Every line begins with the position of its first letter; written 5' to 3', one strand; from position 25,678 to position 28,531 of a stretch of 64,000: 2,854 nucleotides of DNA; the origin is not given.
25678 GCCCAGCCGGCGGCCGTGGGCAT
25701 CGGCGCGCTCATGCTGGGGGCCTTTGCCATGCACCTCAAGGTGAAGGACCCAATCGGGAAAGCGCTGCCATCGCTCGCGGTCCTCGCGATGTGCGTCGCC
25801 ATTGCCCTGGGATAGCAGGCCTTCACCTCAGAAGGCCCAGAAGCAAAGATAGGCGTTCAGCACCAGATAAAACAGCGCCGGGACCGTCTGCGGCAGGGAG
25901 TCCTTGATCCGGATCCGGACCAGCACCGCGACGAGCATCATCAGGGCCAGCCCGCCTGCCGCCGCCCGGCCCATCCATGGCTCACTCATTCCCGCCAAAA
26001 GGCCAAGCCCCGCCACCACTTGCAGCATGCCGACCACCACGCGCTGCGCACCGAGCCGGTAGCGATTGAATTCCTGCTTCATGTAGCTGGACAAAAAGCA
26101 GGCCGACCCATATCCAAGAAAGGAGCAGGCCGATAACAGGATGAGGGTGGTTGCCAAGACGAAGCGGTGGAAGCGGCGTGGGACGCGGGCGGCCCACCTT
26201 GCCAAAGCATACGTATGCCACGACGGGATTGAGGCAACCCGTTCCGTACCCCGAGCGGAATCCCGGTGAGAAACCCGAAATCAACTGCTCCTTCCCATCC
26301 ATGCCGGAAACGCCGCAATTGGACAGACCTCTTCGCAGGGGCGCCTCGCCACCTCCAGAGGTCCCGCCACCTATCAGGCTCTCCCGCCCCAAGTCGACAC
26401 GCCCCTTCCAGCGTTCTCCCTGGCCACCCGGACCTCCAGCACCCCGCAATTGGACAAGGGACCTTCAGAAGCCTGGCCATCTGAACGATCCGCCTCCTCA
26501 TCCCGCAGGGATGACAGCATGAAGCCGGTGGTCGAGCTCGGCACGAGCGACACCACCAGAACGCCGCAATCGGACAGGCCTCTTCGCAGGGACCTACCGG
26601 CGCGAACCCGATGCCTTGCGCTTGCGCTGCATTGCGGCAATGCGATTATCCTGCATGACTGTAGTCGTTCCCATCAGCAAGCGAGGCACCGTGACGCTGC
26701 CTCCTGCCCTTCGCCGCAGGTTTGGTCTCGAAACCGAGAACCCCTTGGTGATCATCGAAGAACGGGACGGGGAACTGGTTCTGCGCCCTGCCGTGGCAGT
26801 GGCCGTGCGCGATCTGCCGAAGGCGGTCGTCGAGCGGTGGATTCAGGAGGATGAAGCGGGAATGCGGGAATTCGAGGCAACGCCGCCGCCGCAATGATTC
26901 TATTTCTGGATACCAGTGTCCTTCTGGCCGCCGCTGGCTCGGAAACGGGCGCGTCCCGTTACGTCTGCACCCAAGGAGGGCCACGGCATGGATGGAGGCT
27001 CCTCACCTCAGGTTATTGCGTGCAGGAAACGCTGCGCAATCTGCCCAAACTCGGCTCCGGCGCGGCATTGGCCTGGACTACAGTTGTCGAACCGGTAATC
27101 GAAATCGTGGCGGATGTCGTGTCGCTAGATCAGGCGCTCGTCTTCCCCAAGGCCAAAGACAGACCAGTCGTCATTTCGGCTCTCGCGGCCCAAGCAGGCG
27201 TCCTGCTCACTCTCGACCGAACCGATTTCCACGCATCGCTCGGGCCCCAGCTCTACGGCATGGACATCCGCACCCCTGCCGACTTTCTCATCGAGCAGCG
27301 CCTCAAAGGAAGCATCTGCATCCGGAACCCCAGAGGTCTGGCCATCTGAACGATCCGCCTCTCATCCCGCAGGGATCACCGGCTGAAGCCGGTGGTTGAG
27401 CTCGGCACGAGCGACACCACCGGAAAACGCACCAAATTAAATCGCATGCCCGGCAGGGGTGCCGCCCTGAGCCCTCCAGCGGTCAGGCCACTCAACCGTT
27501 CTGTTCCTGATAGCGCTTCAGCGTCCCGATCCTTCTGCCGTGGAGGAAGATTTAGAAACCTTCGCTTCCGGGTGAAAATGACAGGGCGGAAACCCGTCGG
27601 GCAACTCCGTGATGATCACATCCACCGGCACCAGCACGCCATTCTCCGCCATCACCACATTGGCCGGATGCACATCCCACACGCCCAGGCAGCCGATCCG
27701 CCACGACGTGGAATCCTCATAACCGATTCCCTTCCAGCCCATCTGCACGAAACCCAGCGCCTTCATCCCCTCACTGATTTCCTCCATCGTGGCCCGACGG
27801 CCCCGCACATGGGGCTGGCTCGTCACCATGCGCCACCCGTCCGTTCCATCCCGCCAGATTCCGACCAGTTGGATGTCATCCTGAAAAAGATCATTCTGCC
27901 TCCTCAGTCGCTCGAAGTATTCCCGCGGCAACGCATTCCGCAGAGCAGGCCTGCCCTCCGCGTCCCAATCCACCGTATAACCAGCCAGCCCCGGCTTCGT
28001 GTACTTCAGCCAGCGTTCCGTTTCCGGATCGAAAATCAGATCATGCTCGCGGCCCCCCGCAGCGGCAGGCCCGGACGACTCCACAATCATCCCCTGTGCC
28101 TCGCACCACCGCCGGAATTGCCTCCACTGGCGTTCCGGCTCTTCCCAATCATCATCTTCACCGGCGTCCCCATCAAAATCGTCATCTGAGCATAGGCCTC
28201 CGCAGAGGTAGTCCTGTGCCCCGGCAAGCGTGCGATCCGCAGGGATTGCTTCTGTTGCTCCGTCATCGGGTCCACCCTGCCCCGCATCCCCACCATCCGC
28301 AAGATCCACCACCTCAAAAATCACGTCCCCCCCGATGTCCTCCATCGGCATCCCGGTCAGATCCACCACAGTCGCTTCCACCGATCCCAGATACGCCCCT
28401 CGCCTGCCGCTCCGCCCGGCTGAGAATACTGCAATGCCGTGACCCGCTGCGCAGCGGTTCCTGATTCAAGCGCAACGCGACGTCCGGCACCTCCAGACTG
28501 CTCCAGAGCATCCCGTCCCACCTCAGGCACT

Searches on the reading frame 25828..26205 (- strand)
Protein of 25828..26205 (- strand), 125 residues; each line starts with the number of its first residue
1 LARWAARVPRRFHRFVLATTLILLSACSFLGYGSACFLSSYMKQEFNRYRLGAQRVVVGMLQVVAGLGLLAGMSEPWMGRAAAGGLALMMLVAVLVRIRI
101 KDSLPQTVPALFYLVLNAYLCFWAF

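Call 42: search_protein_families(library=pfam, proteins=[window:25831-26205:-], max_evalue=0.05)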
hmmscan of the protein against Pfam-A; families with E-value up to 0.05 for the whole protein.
window:25831-26205:- (125 aa): 3 families
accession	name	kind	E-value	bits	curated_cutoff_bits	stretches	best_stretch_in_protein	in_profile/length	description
PF13564.11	DoxX_2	-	1.6e-09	38.2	26.3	1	26-116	7-99/103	DoxX-like family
PF04224.18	DUF417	-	0.0042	17.1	27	1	56-94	88-125/175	Protein of unknown function, DUF417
PF24535.1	DUF7598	-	0.028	15.1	27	1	7-84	31-108/135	Domain of unknown function (DUF7598)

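Call 47: find_encoding_contigs(protein=window:25828-26205:-, flank=4000, max_places=10)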
Protein window:25828-26205:- (125 aa): no gene with exactly this product is on record in the collection.

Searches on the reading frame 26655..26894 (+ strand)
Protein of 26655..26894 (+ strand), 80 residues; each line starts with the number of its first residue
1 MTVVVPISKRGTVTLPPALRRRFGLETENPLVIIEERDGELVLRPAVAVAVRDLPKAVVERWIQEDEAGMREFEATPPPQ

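Call 41: search_protein_families(library=ncbifam, proteins=[window:26655-26894:+], max_evalue=0.01)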
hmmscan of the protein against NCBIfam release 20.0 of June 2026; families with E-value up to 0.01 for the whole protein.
window:26655-26894:+ (80 aa): 2 families
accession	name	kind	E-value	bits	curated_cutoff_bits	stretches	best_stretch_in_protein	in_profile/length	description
TIGR01439.1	lp_hng_hel_AbrB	domain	3.7e-07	29.8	28.3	1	6-46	3-43/44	transcriptional regulator, AbrB family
NF040962.1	near_HgcAB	equivalog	0.0043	16.9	70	1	4-41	7-45/70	HgcAB-associated protein HgcC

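Call 42: search_protein_families(library=pfam, proteins=[window:26655-26894:+], max_evalue=0.05)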
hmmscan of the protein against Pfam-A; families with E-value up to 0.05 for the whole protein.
window:26655-26894:+ (80 aa): 1 family
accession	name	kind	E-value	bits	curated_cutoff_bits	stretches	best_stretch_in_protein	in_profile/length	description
PF04014.23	MazE_antitoxin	-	4.9e-08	33.2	24.7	1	6-46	3-43/48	Antidote-toxin recognition MazE, bacterial antitoxin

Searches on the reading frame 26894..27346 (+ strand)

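Call 41: search_protein_families(library=ncbifam, proteins=[window:26894-27346:+], max_evalue=0.01)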
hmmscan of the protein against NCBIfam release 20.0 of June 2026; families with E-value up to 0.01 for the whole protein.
window:26894-27346:+ (151 aa): 1 family
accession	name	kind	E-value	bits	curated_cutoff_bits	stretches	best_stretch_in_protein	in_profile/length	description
NF046100.1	RSP_2648_fam_PIN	equivalog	0.00089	19.2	170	1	77-135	74-131/177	RSP_2648 family PIN domain-containing protein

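Call 42: search_protein_families(library=pfam, proteins=[window:26894-27346:+], max_evalue=0.05)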
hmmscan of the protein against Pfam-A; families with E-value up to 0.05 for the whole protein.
window:26894-27346:+ (151 aa): 1 family
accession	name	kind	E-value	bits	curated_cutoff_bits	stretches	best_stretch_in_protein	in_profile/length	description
PF13470.12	PIN_3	-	0.015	16.5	27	1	4-109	3-114/115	PIN domain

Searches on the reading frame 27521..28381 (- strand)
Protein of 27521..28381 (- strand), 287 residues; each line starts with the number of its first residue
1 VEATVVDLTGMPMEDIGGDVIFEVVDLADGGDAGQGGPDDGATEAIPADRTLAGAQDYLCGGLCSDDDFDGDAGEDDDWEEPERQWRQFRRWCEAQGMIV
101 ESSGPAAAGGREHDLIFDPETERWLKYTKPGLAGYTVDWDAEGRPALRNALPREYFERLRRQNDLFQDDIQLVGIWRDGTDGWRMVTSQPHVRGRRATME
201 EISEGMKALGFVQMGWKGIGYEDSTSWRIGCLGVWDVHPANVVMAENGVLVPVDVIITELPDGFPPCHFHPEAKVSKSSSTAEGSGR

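Call 42: search_protein_families(library=pfam, proteins=[window:27521-28381:-], max_evalue=0.05)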
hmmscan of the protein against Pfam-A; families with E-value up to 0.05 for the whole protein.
window:27521-28381:- (287 aa): 1 family
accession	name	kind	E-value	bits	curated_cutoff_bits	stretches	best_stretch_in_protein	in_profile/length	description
PF18762.7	Kinase-PolyVal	-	3.3e-05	24.4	27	1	152-257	57-156/160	Serine/Threonine/Tyrosine Kinase found in polyvalent proteins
